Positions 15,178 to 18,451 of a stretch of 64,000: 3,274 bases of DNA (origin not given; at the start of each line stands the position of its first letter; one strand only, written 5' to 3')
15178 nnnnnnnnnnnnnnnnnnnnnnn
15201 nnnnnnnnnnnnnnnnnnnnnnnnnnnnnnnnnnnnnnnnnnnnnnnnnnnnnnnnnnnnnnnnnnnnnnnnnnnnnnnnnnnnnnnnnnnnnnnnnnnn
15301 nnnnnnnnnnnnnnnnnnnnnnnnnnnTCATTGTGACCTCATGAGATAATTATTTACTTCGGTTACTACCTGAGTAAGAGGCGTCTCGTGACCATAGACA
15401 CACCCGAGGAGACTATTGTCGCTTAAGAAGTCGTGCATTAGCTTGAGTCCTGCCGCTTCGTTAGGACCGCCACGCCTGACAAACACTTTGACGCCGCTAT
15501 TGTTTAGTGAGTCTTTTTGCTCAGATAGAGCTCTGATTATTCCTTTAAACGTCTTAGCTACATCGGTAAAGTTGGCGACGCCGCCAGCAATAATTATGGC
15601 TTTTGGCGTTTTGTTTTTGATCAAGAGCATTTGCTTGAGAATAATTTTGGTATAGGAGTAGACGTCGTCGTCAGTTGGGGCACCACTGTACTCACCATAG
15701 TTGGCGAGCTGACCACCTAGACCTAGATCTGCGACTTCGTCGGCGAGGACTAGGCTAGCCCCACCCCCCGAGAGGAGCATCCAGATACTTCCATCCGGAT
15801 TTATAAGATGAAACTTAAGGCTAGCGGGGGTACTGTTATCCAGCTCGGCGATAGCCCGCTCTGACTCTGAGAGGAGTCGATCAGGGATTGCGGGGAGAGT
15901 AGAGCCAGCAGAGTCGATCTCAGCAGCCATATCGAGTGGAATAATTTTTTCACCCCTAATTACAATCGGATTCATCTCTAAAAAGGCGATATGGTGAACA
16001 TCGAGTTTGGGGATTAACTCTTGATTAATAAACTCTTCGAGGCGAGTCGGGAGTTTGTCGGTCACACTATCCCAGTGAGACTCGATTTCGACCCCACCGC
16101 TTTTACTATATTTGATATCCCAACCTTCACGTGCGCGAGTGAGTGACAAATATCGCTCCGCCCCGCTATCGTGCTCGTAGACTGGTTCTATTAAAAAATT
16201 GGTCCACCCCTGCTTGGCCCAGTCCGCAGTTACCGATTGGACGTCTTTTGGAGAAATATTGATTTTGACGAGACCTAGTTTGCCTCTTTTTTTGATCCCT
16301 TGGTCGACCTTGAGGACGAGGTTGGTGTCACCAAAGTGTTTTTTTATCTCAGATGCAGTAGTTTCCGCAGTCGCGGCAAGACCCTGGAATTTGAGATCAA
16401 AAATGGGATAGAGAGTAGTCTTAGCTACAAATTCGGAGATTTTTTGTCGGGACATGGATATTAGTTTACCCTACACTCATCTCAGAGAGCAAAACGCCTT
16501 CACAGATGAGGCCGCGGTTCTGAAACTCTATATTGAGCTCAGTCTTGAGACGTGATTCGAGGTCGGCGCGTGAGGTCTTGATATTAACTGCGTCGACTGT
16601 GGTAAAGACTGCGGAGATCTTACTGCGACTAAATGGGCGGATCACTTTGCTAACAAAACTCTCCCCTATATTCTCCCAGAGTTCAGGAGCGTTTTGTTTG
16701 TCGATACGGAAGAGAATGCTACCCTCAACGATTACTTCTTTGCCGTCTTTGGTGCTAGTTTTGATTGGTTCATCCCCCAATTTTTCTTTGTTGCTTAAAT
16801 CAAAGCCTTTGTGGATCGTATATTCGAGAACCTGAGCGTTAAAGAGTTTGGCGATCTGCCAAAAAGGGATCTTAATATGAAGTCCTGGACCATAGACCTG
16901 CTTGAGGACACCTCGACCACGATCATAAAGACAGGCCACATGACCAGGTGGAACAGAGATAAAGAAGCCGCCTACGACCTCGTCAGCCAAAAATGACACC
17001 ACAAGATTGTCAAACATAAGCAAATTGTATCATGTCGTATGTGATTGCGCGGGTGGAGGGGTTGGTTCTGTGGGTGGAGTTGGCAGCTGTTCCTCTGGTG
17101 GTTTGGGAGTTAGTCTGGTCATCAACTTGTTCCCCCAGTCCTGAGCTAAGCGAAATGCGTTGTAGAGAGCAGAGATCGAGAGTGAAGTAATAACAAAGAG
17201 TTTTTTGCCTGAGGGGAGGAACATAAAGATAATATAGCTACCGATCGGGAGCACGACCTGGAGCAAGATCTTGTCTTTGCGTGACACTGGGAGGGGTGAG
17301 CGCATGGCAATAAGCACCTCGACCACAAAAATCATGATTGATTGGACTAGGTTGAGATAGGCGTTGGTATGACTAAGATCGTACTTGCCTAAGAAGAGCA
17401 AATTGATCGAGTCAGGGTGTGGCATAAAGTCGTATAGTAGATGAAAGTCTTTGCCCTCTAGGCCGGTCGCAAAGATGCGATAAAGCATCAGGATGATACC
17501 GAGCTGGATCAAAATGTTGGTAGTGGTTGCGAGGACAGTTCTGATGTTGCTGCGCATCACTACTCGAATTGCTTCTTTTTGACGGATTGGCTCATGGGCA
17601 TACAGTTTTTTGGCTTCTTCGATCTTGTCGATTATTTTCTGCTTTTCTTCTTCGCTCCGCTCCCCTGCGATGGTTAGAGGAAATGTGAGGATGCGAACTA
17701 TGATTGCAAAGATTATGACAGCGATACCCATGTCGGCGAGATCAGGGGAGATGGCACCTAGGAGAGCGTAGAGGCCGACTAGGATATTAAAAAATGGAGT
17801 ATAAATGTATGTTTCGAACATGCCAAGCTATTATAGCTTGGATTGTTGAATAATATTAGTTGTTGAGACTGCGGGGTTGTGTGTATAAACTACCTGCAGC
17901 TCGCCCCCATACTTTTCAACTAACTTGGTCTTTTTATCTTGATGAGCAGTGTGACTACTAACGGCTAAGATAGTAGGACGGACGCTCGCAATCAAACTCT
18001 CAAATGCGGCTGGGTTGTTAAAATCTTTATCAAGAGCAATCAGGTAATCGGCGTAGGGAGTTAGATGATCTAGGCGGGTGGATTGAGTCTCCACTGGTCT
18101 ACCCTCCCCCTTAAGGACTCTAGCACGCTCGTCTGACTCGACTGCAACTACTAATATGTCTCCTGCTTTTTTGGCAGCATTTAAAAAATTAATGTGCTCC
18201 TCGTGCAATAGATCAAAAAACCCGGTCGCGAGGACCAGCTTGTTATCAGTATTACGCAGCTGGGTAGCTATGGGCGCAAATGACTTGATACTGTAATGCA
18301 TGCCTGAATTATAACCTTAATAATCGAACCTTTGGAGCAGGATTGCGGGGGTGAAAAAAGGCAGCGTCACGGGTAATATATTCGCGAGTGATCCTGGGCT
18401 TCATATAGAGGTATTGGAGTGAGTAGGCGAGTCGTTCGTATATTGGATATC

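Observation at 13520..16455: Complete ATP-citrate lyase encoded as three ORFs next to groESL in a reduced genome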

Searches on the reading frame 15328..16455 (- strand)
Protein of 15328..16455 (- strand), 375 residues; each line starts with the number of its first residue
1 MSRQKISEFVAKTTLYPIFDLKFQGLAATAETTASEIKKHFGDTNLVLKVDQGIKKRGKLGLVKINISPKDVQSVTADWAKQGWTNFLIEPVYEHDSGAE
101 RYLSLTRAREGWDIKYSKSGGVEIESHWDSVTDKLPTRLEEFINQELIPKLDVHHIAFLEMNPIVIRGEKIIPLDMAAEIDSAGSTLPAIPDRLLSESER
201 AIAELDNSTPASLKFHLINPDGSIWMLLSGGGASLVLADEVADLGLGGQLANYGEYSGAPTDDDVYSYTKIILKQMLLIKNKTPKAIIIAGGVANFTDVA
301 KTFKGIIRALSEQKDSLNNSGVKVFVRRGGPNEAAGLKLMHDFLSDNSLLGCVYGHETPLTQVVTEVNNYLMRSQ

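Call 3: search_protein_families(library=pfam, proteins=[window:15328-16455:-], max_evalue=0.01)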
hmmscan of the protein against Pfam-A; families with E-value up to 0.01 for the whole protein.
window:15328-16455:- (375 aa): 3 families
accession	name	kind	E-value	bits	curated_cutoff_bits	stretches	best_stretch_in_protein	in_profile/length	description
PF16114.10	Citrate_bind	-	2.6e-59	200.2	26.8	1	194-365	2-172/177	ATP citrate lyase citrate-binding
PF24948.1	Citrate_synth_N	-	2e-28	99.8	83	2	2-142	1-158/232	ATP-citrate synthase ATP-grasp domain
PF08442.15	ATP-grasp_2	-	0.001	19.1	29.5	0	24-126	20-134/202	ATP-grasp domain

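Call 4: search_protein_families(library=ncbifam, proteins=[window:15328-16455:-], max_evalue=0.01)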
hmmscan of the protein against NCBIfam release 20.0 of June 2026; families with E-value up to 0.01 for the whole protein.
window:15328-16455:- (375 aa): 3 families
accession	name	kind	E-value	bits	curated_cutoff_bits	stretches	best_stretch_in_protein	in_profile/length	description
TIGR01016.1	sucCoAbeta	subfamily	2.9e-13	49.5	375.55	2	154-343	191-364/386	succinate-CoA ligase subunit beta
NF001913.0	PRK00696.1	equivalog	2.3e-12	46.6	370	2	154-342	191-363/388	ADP-forming succinate--CoA ligase subunit beta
NF010647.0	PRK14046.1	equivalog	0.0021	17.2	604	0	157-342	194-363/392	malate--CoA ligase subunit beta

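Call 8: search_solved_structures(query=window:15328-16455:-, max_evalue=0.001, show_alignments=1)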
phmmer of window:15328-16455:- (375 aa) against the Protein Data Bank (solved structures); distinct sequences matched with E-value up to 0.001: 18.
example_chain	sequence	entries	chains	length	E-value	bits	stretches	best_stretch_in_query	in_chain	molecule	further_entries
6hxi_A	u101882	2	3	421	3.1e-60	207.4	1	42-364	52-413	Citrate lyase, subunit 1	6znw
3mwd_A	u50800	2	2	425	2.6e-59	204.3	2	155-364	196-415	ATP-citrate synthase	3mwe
5tde_A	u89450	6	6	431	2.8e-59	204.2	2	155-364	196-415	ATP-citrate synthase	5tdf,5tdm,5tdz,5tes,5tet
5te1_A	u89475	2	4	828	3.1e-58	200.8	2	155-364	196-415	ATP-citrate synthase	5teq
3pff_A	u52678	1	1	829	3.3e-58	200.7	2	155-364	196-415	ATP-citrate synthase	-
6hxh_A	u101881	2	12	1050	7.4e-58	199.5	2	155-364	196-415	ATP-citrate synthase,Human ATP citrate lyase | ATP-citrate synthase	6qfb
6uuz_A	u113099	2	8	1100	8.1e-58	199.4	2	155-364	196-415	ATP-citrate synthase | ATP citrate lyase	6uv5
6uuw_A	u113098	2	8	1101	8.1e-58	199.4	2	155-364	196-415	ATP-citrate synthase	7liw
6poe_A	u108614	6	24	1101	8.1e-58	199.4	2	155-364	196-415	ATP-citrate synthase | ACLY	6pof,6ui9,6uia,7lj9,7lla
7rig_A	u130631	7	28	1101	8.2e-58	199.4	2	155-364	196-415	ATP-citrate synthase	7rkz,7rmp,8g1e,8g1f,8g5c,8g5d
6o0h_A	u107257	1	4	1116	8.5e-58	199.4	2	155-364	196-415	ATP-citrate synthase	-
9r90_A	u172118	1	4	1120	8.5e-58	199.4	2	155-364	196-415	Isoform 2 of ATP-citrate synthase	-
6hxj_A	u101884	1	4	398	2.4e-40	141.9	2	152-364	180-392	ATP-citrate lyase beta-subunit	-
6hxq_B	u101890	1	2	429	1.7e-12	50.3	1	158-365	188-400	Citryl-CoA synthetase large subunit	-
3ufx_B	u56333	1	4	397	3e-07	33.1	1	158-312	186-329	Succinyl-CoA synthetase beta subunit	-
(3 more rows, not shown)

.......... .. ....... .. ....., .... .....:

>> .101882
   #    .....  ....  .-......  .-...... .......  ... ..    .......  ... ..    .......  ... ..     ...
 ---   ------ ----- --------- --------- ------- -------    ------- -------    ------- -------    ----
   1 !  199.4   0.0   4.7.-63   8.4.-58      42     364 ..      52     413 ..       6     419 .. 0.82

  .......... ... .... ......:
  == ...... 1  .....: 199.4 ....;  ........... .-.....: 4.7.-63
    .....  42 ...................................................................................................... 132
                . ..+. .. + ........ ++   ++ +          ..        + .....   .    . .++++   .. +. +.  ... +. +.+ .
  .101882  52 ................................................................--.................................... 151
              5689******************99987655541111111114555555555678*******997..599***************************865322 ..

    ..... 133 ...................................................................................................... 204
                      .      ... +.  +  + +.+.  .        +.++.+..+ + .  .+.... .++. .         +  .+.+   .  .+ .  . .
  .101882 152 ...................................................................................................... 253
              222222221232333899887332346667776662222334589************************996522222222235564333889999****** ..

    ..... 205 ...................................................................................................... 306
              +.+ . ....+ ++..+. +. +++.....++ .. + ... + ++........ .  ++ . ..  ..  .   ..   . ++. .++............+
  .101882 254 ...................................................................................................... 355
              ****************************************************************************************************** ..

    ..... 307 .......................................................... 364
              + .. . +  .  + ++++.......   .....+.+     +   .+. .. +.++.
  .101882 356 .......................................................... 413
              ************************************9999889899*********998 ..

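Call 31: find_homologous_proteins(query=window:15328-16455:-, max_evalue=1e-10)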
Query window:15328-16455:- (375 aa): 5336 proteins with E <= 1e-10 among 8000 candidates; the best 120 are listed.
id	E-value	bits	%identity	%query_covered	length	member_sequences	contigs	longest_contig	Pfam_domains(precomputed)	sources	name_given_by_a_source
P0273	4.4e-238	807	97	100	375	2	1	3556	PF16114.11,PF24948.2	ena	-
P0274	1.3e-229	779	93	100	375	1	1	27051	PF16114.11,PF24948.2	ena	-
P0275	5.5e-226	768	91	100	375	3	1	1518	PF16114.11,PF24948.2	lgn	-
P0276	1.2e-200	684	80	99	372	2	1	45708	PF16114.11,PF24948.2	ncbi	-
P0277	1.5e-197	674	80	100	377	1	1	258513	PF16114.11,PF24948.2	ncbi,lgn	ncbi:MAG: ATP citrate lyase citrate-binding domain-containing protein [Candidatus Microgenomates bac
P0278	7.7e-180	616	73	99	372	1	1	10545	PF16114.11,PF24948.2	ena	-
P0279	6.5e-179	613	74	99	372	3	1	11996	PF16114.11,PF24948.2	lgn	-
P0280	8.6e-179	612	74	99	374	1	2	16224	PF16114.11,PF24948.2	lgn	-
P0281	2.0e-178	611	74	99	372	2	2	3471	PF16114.11,PF24948.2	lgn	-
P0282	4.7e-175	600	72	99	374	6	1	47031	PF16114.11,PF24948.2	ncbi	-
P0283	1.1e-174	599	71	99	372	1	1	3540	PF16114.11,PF24948.2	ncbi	-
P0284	8.5e-174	596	71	99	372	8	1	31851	PF16114.11,PF24948.2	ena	-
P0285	2.3e-173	594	72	99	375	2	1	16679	PF16114.11,PF24948.2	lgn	-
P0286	6.5e-173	593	72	99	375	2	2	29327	PF16114.11,PF24948.2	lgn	-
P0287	1.4e-172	592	72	99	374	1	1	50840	PF16114.11,PF24948.2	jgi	-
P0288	1.7e-172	592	72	99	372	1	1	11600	PF16114.11,PF24948.2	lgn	-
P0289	1.8e-172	591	71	99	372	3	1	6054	PF16114.11,PF24948.2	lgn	-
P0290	3.3e-172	591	71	99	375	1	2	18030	PF16114.11,PF24948.2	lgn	-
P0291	1.3e-171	589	72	99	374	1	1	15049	PF16114.11,PF24948.2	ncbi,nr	ncbi:MAG: hypothetical protein E6R05_03505 [Candidatus Moraniibacteriota bacterium]|nr:MAG: hypothet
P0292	5.1e-170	583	69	99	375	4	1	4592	PF16114.11,PF24948.2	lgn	-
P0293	6.1e-170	583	71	99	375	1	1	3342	PF16114.11,PF24948.2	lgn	-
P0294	3.1e-167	574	68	99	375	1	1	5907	PF16114.11,PF24948.2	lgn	-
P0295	5.1e-163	560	66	99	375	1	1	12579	PF16114.11,PF24948.2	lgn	-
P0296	7.9e-163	560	68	99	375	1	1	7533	PF16114.11,PF24948.2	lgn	-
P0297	8.3e-160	550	66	99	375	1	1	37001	PF16114.11,PF24948.2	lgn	-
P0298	1.3e-152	526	65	99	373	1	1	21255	PF16114.11,PF24948.2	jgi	jgi:ATP citrate (pro-S)-lyase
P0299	3.4e-150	518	64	99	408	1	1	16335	PF16114.11,PF24948.2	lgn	-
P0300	5.9e-150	517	64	99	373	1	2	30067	PF16114.11,PF24948.2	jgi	jgi:ATP citrate (pro-S)-lyase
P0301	2.7e-149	515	63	99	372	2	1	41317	PF16114.11,PF24948.2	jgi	jgi:ATP citrate (pro-S)-lyase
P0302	5.9e-148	511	61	99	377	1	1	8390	PF16114.11,PF24948.2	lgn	-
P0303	2.3e-147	509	63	99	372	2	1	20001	PF16114.11,PF24948.2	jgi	jgi:ATP citrate (pro-S)-lyase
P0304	2.3e-147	509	63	99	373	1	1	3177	PF16114.11,PF24948.2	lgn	-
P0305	2.4e-147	509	63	99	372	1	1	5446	PF16114.11,PF24948.2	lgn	-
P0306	2.5e-147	509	62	99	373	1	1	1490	PF16114.11,PF24948.2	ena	-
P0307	5.0e-147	508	62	99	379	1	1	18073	PF16114.11,PF24948.2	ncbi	-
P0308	5.2e-147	508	63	99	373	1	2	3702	PF16114.11,PF24948.2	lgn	-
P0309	8.2e-147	507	61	99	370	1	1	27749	PF16114.11,PF24948.2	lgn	-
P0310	1.5e-146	506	62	99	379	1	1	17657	PF16114.11,PF24948.2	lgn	-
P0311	1.9e-146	506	62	99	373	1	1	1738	PF16114.11,PF24948.2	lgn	-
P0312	2.7e-146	505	61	99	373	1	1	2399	PF16114.11,PF24948.2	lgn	-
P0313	3.9e-146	505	59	99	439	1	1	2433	PF16114.11,PF24948.2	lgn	-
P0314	3.9e-146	505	64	99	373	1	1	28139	PF16114.11,PF24948.2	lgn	-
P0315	1.8e-145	503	62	99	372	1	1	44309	PF16114.11,PF24948.2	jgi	jgi:succinyl-CoA synthetase beta subunit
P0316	1.8e-145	503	61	99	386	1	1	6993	PF16114.11,PF24948.2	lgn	-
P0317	4.5e-145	501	62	99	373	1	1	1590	PF16114.11,PF24948.2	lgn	-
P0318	6.3e-145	501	62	99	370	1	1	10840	PF16114.11,PF24948.2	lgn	-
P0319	2.0e-143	496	59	99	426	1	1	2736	PF16114.11,PF24948.2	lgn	-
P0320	2.2e-143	496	59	99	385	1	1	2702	PF16114.11,PF24948.2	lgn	-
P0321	3.2e-143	495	62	99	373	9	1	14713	PF16114.11,PF24948.2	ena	-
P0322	2.3e-142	492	62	99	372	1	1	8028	PF16114.11,PF24948.2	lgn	-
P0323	6.9e-142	491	62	99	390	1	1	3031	PF16114.11,PF24948.2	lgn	-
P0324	9.9e-142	490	61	99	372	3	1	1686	PF16114.11,PF24948.2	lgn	-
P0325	3.1e-141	489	60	99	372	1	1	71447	PF16114.11,PF24948.2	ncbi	-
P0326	8.4e-141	487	60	99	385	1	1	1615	PF16114.11,PF24948.2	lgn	-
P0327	1.1e-140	487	60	99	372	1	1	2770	PF16114.11,PF24948.2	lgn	-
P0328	1.4e-140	487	59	99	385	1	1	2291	PF16114.11,PF24948.2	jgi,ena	-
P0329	1.4e-140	487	61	99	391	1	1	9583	PF16114.11,PF24948.2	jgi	jgi:succinyl-CoA synthetase beta subunit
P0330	2.3e-140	486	60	99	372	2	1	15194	PF16114.11,PF24948.2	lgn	-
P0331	4.9e-140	485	60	99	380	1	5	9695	PF16114.11,PF24948.2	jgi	jgi:succinyl-CoA synthetase beta subunit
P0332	8.6e-140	484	60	99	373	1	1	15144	PF16114.11,PF24948.2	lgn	-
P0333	9.9e-140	484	60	99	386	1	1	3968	PF16114.11,PF24948.2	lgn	-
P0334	2.4e-139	483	59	99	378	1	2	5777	PF16114.11,PF24948.2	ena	-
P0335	3.9e-139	482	57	99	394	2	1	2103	PF16114.11,PF24948.2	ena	-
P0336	3.5e-138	479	60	99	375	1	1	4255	PF16114.11,PF24948.2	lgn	-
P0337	3.0e-137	476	59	99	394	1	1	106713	PF16114.11,PF24948.2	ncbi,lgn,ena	-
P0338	3.0e-137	476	59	99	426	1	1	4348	PF16114.11,PF24948.2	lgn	-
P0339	5.7e-137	475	59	99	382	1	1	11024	PF16114.11,PF24948.2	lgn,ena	-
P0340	8.1e-137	474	59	99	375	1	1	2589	PF16114.11,PF24948.2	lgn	-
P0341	9.1e-137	474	59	99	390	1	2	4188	PF16114.11,PF24948.2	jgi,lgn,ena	-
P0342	9.6e-137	474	59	100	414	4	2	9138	PF08442.16,PF16114.11,PF24948.2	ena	-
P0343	2.9e-136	472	58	99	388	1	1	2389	PF16114.11,PF24948.2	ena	-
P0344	7.7e-136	471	59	98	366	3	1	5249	PF16114.11,PF24948.2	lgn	-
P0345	1.5e-135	470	58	99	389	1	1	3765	PF16114.11,PF24948.2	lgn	-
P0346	3.2e-135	469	57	99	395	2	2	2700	PF16114.11,PF24948.2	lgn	-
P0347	3.2e-135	469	59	99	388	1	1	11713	PF16114.11,PF24948.2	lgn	-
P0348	3.8e-135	469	57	99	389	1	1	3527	PF16114.11,PF24948.2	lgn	-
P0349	4.6e-135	468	58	99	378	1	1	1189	PF08442.16,PF16114.11,PF24948.2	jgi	jgi:ATP citrate (pro-S)-lyase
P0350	7.3e-135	468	58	99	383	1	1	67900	PF16114.11,PF24948.2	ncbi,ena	-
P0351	1.3e-134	467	56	99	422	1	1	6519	PF16114.11,PF24948.2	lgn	-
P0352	4.3e-134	465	58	99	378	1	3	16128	PF16114.11,PF24948.2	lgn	-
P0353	6.6e-134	465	57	99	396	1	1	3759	PF16114.11,PF24948.2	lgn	-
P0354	7.5e-134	464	56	99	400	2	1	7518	PF16114.11,PF24948.2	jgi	jgi:ATP citrate (pro-S)-lyase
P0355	2.7e-133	463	57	99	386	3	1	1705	PF16114.11,PF24948.2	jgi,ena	-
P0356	2.2e-132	460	57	99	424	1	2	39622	PF16114.11,PF24948.2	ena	-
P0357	3.8e-132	459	58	99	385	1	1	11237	PF16114.11,PF24948.2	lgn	-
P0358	7.9e-132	458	56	99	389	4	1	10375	PF16114.11,PF24948.2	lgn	-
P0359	2.0e-131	456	55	99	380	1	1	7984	PF16114.11,PF24948.2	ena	-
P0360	7.6e-130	451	53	99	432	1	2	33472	PF16114.11,PF24948.2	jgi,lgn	jgi:succinyl-CoA synthetase beta subunit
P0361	2.2e-129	450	57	99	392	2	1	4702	PF16114.11,PF24948.2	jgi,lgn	-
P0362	4.4e-129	449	56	99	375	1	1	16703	PF16114.11,PF24948.2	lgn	-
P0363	1.3e-128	447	54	99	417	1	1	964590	PF16114.11,PF24948.2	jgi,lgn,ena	jgi:ATP citrate (pro-S)-lyase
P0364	2.6e-128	446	56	99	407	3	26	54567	PF16114.11,PF24948.2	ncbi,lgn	-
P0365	3.0e-128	446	57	99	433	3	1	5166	PF16114.11,PF24948.2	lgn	-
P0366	3.2e-128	446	56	99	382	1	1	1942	PF16114.11,PF24948.2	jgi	jgi:ATP citrate (pro-S)-lyase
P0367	4.1e-128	446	56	99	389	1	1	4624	PF16114.11,PF24948.2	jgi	-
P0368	6.9e-128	445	56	99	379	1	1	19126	PF16114.11,PF24948.2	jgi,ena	-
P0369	7.7e-128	445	57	99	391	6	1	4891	PF16114.11,PF24948.2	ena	-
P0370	8.0e-128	445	58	99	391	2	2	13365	PF16114.11,PF24948.2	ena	-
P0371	1.0e-127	444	55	99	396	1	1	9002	PF16114.11,PF24948.2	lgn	-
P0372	4.9e-127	442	56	99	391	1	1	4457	PF16114.11,PF24948.2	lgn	-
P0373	6.5e-127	442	57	99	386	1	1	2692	PF16114.11,PF24948.2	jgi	jgi:ATP citrate (pro-S)-lyase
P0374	9.9e-127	441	56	99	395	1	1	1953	PF16114.11,PF24948.2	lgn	-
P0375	1.6e-126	440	55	99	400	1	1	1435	PF08442.16,PF16114.11,PF24948.2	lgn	-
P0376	2.4e-126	440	57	99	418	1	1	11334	PF16114.11,PF24948.2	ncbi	-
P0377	4.1e-126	439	56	99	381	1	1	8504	PF16114.11,PF24948.2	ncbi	-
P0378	7.6e-126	438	56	99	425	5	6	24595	PF16114.11,PF24948.2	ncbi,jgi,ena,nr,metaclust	ncbi:MAG: ATP citrate lyase b-subunit [Microgenomates group bacterium GW2011_GWA2_46_16]|nr:MAG: ATP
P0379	1.1e-125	438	56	99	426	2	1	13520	PF16114.11,PF24948.2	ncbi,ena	-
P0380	4.7e-125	435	55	99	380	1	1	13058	PF16114.11,PF24948.2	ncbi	-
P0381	6.6e-124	432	55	99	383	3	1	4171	PF16114.11,PF24948.2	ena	-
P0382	1.1e-122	428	54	99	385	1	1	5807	PF16114.11,PF24948.2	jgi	jgi:succinyl-CoA synthetase beta subunit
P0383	5.5e-122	425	57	99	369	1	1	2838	PF16114.11,PF24948.2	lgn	-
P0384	6.9e-122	425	54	99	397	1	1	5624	PF16114.11,PF24948.2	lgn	-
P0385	1.2e-121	424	57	99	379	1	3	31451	PF16114.11,PF24948.2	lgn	-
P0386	1.6e-121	424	56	99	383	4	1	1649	PF16114.11,PF24948.2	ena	-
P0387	3.1e-121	423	54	99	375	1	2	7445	PF16114.11,PF24948.2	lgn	-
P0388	2.6e-118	413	54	100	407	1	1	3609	PF16114.11,PF24948.2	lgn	-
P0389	3.8e-118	413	54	99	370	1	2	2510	PF16114.11,PF24948.2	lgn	-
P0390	5.8e-117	409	54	99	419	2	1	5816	PF16114.11,PF24948.2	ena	-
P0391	2.8e-116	407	52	99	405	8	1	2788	PF16114.11,PF24948.2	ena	-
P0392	3.8e-116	406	55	99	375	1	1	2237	PF16114.11,PF24948.2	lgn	-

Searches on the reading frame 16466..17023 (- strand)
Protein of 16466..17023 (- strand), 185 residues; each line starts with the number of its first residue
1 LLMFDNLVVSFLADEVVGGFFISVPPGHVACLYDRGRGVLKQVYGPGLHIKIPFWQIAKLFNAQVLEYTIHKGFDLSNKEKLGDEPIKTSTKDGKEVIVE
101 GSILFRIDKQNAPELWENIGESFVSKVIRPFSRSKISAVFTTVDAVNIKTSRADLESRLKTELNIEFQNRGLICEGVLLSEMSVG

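Call 3: search_protein_families(library=pfam, proteins=[window:16466-17023:-], max_evalue=0.01)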
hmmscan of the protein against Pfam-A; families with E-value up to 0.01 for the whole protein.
window:16466-17023:- (185 aa): 1 family
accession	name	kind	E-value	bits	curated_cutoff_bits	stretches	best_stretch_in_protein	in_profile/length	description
PF01145.31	Band_7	-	5.1e-22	79.2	23.6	1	23-181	2-144/176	SPFH domain / Band 7 family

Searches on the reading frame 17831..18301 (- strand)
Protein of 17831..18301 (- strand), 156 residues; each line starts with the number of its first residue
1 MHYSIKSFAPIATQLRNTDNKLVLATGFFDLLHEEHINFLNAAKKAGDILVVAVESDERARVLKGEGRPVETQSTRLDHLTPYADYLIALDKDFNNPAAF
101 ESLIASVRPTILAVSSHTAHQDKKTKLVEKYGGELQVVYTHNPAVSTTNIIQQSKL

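Call 3: search_protein_families(library=pfam, proteins=[window:17831-18301:-], max_evalue=0.01)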
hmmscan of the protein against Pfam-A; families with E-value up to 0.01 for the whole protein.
window:17831-18301:- (156 aa): 1 family
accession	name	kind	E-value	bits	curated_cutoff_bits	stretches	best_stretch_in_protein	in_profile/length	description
PF01467.32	CTP_transf_like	-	4.1e-09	37.2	21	1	24-149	1-129/133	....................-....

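Call 60: search_protein_families(library=ncbifam, proteins=[window:17831-18301:-], max_evalue=0.001)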
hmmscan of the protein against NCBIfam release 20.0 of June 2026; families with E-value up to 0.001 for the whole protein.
window:17831-18301:- (156 aa): 5 families
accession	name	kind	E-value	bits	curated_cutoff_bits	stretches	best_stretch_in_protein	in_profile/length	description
TIGR02199.1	rfaE_dom_II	equivalog_domain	3e-27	95.2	181.5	1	12-153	3-141/144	D-glycero-beta-D-manno-heptose 1-phosphate adenylyltransferase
NF008454.0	PRK11316.1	equivalog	2.7e-24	85.6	521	1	12-153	332-470/475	bifunctional D-glycero-beta-D-manno-heptose-7-phosphate kinase/D-glycero-beta-D-manno-heptose 1-phosphate adenylyltransferase HldE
TIGR00125.1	cyt_tran_rel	domain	4.5e-10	39.6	27.7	1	23-79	2-55/65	adenylyltransferase/cytidyltransferase family protein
TIGR01518.1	g3p_cytidyltrns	equivalog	2.3e-08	34.2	165.4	1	23-59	1-37/125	glycerol-3-phosphate cytidylyltransferase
NF001985.0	PRK00777.1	subfamily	1.2e-06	28.7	104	1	23-84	7-66/157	pantetheine-phosphate adenylyltransferase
